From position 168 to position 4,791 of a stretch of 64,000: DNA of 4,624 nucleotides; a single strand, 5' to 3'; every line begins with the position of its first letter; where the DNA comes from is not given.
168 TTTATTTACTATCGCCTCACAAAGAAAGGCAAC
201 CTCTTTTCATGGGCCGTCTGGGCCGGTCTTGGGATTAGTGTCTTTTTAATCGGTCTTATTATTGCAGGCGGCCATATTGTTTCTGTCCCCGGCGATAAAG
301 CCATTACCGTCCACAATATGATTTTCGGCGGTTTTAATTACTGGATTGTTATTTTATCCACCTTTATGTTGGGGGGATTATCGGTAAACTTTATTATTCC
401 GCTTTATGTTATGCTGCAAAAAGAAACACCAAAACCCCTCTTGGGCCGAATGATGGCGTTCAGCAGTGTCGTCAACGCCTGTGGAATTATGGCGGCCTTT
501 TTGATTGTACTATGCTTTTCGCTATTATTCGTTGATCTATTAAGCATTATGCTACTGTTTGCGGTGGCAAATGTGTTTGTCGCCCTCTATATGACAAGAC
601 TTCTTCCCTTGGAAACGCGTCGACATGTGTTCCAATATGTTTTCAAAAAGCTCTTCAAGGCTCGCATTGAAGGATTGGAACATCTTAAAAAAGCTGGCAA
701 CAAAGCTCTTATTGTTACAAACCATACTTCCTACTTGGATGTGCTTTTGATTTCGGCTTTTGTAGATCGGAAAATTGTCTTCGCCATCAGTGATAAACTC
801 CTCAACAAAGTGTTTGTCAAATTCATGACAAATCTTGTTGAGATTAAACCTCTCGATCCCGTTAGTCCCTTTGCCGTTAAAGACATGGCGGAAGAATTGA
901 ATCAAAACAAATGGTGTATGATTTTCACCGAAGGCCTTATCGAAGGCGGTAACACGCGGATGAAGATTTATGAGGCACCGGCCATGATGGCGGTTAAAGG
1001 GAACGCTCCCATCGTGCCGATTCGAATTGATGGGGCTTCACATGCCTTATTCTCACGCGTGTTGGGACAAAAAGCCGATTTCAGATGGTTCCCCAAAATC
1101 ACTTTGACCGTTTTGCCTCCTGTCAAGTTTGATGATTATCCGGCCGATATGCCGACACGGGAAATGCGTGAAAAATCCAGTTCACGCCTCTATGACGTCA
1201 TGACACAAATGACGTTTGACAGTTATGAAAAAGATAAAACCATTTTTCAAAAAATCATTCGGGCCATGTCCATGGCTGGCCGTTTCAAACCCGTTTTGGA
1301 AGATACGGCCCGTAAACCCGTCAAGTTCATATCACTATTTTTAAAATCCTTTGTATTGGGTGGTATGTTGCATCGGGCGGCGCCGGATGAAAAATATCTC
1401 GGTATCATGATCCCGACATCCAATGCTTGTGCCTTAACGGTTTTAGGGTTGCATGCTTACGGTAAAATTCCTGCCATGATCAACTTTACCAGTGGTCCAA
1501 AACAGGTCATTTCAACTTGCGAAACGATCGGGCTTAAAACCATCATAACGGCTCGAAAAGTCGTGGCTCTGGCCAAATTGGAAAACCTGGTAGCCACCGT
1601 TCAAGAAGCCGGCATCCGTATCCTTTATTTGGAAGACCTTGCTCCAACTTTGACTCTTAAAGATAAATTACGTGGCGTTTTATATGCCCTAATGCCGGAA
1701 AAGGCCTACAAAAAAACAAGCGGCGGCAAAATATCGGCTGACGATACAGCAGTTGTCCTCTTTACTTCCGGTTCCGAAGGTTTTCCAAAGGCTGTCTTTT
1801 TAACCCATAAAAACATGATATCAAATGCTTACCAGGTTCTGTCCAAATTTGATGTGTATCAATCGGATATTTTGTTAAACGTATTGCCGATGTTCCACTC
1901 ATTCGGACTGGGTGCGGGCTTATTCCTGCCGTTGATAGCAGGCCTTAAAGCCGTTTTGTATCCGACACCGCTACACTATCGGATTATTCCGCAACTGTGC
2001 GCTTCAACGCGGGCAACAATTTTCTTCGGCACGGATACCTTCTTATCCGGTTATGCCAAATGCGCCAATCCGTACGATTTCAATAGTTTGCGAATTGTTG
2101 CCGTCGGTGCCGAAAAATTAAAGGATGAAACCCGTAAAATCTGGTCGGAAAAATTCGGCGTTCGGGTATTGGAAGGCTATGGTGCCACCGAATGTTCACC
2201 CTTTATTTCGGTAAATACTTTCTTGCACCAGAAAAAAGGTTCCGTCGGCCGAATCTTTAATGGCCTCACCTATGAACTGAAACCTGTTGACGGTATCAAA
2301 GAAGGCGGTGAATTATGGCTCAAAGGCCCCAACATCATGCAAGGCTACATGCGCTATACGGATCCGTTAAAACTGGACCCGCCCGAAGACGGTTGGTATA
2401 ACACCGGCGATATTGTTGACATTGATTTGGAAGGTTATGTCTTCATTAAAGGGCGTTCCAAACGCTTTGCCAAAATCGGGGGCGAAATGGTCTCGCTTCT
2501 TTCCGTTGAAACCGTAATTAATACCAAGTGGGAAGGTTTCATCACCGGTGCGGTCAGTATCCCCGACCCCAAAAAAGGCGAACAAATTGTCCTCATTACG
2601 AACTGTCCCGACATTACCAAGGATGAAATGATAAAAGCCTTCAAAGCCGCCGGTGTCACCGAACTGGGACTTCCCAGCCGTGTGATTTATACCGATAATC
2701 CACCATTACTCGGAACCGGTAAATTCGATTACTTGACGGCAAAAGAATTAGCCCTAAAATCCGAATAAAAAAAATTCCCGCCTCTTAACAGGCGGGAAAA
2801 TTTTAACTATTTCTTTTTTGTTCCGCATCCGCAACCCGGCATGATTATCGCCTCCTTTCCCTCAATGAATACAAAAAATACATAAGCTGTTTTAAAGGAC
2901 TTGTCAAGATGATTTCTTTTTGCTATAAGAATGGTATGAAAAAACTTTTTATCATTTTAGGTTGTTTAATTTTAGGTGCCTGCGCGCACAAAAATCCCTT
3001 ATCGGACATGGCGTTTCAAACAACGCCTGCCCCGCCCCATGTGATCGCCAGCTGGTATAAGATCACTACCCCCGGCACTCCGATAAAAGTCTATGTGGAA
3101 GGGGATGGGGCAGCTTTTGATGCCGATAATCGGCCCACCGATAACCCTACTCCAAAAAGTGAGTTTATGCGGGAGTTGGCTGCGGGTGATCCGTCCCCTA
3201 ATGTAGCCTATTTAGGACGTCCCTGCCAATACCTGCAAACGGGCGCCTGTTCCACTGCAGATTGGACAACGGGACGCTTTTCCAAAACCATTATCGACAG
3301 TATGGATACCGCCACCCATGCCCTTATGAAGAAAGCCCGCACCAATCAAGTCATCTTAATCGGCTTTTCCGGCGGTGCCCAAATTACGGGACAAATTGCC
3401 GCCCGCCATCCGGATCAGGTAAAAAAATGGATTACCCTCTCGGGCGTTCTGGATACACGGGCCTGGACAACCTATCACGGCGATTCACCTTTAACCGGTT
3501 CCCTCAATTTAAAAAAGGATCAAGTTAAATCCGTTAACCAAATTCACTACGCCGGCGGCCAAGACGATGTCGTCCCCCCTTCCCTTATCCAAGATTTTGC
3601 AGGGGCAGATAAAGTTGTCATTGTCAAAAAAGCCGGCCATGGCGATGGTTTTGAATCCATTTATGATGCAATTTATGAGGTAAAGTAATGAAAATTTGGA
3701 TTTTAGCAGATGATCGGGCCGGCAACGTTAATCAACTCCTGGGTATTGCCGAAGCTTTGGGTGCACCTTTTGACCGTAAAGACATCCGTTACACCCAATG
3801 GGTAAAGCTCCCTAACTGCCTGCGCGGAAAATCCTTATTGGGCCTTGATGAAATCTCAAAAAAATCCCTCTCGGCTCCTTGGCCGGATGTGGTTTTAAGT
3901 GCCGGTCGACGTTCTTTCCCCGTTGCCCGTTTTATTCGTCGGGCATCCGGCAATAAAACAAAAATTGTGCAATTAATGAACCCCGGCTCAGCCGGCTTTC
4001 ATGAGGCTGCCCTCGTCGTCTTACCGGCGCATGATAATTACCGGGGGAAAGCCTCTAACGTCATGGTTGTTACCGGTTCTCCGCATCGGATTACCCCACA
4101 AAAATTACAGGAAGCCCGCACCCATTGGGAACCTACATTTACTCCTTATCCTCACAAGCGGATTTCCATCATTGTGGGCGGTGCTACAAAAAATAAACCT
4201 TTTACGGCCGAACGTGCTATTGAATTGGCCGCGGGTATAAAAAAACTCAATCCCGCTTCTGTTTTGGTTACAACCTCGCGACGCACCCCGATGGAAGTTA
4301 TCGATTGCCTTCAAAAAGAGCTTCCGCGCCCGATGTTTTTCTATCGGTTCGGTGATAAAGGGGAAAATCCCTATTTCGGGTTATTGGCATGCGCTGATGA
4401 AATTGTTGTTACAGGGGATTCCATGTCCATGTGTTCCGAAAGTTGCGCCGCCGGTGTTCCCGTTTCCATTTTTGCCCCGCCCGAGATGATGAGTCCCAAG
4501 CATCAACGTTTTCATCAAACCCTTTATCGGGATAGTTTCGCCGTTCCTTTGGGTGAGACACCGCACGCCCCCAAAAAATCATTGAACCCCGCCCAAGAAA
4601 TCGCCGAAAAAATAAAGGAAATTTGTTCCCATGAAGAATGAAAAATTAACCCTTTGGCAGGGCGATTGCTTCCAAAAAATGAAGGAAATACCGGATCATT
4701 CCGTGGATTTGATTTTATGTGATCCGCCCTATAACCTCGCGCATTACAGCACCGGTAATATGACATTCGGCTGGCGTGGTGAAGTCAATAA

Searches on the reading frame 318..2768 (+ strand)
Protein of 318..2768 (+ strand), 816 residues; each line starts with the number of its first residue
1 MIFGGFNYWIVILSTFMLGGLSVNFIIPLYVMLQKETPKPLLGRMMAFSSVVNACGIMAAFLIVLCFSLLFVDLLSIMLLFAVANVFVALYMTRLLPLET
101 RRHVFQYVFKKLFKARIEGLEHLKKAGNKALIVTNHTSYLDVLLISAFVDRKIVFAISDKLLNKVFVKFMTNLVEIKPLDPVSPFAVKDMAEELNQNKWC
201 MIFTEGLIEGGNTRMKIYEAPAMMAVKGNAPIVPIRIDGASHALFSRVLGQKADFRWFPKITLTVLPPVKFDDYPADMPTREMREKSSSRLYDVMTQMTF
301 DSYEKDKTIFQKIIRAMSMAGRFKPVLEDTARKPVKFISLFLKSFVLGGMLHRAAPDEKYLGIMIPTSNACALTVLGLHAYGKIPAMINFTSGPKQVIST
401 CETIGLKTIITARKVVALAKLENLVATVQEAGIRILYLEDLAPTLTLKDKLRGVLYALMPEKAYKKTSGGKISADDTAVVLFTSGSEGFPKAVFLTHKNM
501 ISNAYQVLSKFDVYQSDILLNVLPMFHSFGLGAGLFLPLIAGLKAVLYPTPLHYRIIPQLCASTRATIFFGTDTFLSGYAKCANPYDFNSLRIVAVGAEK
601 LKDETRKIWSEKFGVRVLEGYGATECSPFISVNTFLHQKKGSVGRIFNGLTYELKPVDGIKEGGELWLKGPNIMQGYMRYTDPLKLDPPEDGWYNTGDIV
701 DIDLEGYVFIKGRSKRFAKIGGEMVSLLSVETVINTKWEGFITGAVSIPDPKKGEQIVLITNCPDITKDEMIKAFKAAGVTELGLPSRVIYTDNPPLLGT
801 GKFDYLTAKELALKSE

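Call 10: search_protein_families(library=ncbifam, proteins=[window:318-2768:+])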
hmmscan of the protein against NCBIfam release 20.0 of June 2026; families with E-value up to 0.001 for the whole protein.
window:318-2768:+ (816 aa): 97 families (the best 25 are shown)
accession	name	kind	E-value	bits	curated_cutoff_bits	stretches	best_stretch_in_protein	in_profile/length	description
NF005291.0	PRK06814.1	equivalog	7e-285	948.2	1349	1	7-813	333-1131/1140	acyl-[ACP]--phospholipid O-acyltransferase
NF005959.0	PRK08043.1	equivalog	1.1e-189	632.2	886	1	104-813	5-712/719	bifunctional acyl-ACP--phospholipid O-acyltransferase/long-chain-fatty-acid--ACP ligase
NF006386.0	PRK08633.1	equivalog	5.5e-163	544.3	1221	1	7-814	321-1143/1147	acyl-[ACP]--phospholipid O-acyltransferase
NF004971.0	PRK06334.1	equivalog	2.2e-65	221.3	847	1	357-813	66-534/539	long chain fatty acid--[acyl-carrier-protein] ligase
NF004837.0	PRK06187.1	subfamily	6.8e-58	196.2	476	1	364-804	64-514/531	long-chain-fatty-acid--CoA ligase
NF004114.0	PRK05605.1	equivalog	3e-44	151.3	766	1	465-799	211-556/575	long-chain-fatty-acid--CoA ligase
NF005702.0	PRK07514.1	subfamily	2.2e-43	148.4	558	1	444-802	127-490/506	malonyl-CoA synthase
NF005714.0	PRK07529.1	subfamily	3.6e-42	144.5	632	1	422-803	172-567/640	acyl-CoA synthetase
NF004229.0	PRK05677.1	subfamily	2.2e-41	142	879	1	422-802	154-545/563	long-chain-fatty-acid--CoA ligase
NF009233.0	PRK12583.1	subfamily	8.2e-40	136.7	832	1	470-813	196-551/558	fatty acid CoA ligase family protein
TIGR01923.1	menE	equivalog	1.5e-38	132.8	330.15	1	361-802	27-436/442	o-succinylbenzoate--CoA ligase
NF004758.0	PRK06087.1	equivalog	2.5e-38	131.8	736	1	468-811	181-535/548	medium-chain fatty-acid--CoA ligase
NF006523.0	PRK08974.1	equivalog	5.2e-37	127.2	884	1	414-802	145-543/561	long-chain-fatty-acid--CoA ligase FadD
NF006442.0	PRK08751.1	equivalog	4.2e-35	121.1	1023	1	420-796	153-542/560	long-chain fatty acid--CoA ligase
TIGR01733.1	AA-adenyl-dom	subfamily_domain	1.4e-33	116.4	317.4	1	350-736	15-400/409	amino acid adenylation domain-containing protein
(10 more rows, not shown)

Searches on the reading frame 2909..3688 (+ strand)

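Call 10: search_protein_families(library=ncbifam, proteins=[window:2909-3688:+])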
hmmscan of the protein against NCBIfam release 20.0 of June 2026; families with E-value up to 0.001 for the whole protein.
window:2909-3688:+ (259 aa): 3 families
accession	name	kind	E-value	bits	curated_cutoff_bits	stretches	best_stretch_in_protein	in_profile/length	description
TIGR01738.1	bioH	equivalog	7.1e-05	22.5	206.95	1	131-178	51-97/245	pimeloyl-ACP methyl ester esterase BioH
NF011457.0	PRK14875.1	equivalog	0.00012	21.2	307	0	124-173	176-225/372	acetoin dehydrogenase dihydrolipoyllysine-residue acetyltransferase subunit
NF050089.1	i_nPHAscl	equivalog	0.00061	18.9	300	0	137-193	75-130/288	intracellular short-chain-length polyhydroxyalkanoate depolymerase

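Call 75: search_protein_families(library=pfam, proteins=[window:2909-3688:+], max_evalue=0.00001)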
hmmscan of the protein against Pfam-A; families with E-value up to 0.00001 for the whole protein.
window:2909-3688:+ (259 aa): 0 families

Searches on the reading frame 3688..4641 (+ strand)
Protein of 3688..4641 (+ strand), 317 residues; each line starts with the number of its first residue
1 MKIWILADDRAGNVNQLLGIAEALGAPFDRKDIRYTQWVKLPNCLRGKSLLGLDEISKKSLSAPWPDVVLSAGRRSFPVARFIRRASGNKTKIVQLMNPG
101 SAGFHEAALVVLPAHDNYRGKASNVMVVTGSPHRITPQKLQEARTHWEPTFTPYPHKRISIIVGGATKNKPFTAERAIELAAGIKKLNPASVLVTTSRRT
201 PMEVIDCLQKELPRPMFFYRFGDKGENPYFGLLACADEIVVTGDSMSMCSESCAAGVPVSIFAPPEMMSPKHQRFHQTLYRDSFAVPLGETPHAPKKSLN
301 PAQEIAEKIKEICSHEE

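Call 10: search_protein_families(library=ncbifam, proteins=[window:3688-4641:+])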
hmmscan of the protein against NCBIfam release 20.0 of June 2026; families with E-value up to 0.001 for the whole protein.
window:3688-4641:+ (317 aa): 0 families

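Call 75: search_protein_families(library=pfam, proteins=[window:3688-4641:+], max_evalue=0.00001)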
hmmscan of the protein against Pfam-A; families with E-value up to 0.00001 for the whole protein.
window:3688-4641:+ (317 aa): 1 family
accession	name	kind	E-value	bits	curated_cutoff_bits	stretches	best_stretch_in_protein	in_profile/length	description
PF06258.17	Mito_fiss_Elm1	-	6.1e-80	269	27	1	11-311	1-302/304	Mitochondrial fission ELM1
